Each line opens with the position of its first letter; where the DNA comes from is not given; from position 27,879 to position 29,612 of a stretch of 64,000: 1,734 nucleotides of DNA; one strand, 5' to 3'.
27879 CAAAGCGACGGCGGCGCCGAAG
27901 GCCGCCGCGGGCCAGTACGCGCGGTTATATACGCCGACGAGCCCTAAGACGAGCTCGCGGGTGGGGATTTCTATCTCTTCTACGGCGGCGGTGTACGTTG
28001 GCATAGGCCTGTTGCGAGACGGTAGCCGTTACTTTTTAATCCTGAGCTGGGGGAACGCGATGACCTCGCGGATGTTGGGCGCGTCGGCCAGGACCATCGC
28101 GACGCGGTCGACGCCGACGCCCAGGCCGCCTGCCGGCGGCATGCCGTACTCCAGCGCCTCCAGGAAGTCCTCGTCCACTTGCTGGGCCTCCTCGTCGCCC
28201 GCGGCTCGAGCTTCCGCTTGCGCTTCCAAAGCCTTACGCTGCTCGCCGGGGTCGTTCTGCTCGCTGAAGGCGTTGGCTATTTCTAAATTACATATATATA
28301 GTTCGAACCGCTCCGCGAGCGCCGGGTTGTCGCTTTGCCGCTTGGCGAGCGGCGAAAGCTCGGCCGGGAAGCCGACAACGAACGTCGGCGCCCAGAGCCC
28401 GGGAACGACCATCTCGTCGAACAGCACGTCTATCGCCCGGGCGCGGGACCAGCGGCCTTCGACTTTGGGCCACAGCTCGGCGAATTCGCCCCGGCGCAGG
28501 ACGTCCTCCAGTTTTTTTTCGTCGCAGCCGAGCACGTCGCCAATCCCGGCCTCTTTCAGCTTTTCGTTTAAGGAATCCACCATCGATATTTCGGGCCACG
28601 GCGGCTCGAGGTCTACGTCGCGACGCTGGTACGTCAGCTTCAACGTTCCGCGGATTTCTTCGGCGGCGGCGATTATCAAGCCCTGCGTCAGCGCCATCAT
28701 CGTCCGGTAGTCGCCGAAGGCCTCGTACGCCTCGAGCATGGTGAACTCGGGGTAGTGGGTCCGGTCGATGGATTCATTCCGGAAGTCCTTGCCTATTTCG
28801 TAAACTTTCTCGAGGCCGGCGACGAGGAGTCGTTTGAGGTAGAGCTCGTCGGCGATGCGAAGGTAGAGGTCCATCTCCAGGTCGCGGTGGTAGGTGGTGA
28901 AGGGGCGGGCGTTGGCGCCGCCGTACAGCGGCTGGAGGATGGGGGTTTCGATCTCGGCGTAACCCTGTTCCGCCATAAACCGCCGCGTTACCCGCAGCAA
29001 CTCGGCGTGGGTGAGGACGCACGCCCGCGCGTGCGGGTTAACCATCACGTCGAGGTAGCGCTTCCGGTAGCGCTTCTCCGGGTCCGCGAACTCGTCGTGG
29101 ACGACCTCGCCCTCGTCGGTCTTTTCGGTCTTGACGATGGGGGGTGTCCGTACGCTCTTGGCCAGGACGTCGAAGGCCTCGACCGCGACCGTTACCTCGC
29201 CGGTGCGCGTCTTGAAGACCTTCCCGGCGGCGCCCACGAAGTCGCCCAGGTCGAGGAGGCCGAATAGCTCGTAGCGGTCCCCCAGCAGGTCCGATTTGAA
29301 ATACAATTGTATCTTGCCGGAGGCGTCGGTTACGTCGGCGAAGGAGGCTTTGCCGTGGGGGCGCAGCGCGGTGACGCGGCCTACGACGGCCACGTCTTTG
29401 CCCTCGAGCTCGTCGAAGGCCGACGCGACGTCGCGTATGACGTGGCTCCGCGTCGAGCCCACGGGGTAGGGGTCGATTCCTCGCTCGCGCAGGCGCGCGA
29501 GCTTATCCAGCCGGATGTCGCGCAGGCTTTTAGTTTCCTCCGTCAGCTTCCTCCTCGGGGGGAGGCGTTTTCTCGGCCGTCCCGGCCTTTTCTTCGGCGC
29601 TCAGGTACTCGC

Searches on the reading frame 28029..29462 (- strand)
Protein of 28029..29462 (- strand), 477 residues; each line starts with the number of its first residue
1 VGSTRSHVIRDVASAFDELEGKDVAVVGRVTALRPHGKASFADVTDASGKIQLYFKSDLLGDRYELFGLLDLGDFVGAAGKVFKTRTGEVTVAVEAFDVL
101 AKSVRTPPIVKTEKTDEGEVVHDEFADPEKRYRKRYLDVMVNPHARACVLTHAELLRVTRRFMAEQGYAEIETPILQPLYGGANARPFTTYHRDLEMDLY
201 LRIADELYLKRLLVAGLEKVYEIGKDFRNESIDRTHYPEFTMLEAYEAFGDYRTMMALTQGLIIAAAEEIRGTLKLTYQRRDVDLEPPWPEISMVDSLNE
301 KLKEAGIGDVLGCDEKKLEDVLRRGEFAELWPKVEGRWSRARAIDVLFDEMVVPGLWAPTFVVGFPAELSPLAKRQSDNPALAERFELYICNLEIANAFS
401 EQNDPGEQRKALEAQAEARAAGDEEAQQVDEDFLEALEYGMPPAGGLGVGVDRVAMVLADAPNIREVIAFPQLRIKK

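Call 17: find_encoding_contigs(protein=window:28029-29462:-, flank=10000, max_places=1)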
Protein window:28029-29462:- (477 aa): 1 contig read that carries it; 1 place shown.
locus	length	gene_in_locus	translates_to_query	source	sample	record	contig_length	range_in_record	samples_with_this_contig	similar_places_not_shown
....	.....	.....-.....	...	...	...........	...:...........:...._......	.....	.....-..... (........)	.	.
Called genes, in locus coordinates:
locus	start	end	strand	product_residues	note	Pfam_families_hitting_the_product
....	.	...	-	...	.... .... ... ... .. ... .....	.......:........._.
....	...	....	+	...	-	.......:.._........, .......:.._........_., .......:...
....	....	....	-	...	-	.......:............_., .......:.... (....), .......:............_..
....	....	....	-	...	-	-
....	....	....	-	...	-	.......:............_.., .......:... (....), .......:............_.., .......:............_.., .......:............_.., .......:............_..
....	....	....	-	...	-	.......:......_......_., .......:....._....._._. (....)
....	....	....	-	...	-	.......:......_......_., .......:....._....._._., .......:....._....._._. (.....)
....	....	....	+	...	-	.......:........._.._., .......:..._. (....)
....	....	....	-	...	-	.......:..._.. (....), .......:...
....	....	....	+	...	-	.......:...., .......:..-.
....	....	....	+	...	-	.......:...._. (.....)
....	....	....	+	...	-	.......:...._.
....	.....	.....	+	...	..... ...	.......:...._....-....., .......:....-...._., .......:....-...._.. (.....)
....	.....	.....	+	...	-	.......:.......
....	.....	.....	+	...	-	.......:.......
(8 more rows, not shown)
